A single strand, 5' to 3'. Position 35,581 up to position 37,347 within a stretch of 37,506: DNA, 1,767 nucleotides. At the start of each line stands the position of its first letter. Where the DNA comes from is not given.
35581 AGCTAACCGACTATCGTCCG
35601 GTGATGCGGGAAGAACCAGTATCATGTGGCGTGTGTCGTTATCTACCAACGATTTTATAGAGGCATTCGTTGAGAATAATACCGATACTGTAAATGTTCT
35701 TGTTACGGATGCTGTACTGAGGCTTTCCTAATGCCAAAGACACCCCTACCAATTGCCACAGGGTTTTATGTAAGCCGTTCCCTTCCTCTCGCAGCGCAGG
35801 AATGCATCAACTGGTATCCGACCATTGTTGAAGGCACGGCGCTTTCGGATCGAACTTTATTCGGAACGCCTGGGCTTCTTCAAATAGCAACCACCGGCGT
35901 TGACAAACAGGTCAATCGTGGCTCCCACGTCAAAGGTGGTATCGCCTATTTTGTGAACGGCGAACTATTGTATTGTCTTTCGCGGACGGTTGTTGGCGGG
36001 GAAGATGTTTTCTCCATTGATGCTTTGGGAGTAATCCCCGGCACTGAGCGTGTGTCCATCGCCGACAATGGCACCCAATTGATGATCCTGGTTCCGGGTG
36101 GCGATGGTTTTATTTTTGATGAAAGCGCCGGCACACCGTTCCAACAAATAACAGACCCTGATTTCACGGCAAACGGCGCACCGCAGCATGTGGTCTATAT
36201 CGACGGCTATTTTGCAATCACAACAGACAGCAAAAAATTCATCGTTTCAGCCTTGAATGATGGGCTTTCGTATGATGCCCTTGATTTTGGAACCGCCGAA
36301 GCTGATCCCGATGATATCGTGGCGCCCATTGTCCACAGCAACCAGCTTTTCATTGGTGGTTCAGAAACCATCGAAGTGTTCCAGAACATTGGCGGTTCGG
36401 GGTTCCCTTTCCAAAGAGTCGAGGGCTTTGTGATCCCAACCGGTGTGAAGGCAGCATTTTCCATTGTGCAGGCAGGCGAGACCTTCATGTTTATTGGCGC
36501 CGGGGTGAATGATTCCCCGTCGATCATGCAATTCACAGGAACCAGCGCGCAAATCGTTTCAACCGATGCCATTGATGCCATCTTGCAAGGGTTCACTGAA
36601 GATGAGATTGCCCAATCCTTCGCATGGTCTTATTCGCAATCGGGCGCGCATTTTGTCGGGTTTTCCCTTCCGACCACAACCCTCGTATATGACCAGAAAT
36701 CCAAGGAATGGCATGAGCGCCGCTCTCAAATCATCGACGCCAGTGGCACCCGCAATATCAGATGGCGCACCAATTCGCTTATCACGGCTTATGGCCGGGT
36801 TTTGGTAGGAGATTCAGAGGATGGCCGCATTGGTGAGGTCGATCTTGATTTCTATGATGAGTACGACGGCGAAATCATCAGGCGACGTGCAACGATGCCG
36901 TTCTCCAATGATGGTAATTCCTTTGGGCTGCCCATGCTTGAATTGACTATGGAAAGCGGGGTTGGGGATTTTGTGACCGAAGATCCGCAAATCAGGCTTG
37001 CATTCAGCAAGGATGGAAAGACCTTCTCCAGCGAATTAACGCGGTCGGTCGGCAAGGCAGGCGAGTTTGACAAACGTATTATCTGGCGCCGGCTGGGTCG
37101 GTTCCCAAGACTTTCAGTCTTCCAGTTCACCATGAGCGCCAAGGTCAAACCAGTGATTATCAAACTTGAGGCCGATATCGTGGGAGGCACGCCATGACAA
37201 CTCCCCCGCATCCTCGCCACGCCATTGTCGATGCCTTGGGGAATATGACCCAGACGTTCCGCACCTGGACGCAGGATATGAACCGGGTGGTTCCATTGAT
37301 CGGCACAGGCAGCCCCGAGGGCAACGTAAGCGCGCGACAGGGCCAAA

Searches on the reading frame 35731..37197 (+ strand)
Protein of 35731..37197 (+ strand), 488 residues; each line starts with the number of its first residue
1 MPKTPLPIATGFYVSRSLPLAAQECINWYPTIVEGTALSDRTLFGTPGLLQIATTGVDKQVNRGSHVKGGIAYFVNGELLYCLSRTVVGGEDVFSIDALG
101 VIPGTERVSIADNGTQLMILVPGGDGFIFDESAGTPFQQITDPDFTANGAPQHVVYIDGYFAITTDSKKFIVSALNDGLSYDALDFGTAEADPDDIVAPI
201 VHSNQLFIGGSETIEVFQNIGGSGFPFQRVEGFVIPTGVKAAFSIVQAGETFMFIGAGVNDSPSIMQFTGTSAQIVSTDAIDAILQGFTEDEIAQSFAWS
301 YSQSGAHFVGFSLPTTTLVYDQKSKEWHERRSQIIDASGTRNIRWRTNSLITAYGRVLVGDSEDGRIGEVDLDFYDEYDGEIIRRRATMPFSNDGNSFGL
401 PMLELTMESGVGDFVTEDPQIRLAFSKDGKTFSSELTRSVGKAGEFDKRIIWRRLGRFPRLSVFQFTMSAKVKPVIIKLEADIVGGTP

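Call 10: search_protein_families(library=phrogs, proteins=[window:35731-37197:+], max_evalue=0.001)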
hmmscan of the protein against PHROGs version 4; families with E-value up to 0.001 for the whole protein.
window:35731-37197:+ (488 aa): 1 family
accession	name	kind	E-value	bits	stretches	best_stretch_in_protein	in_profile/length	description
phrog_578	-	connector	5.4e-113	379.1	1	1-484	1-470/486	head closure Hc3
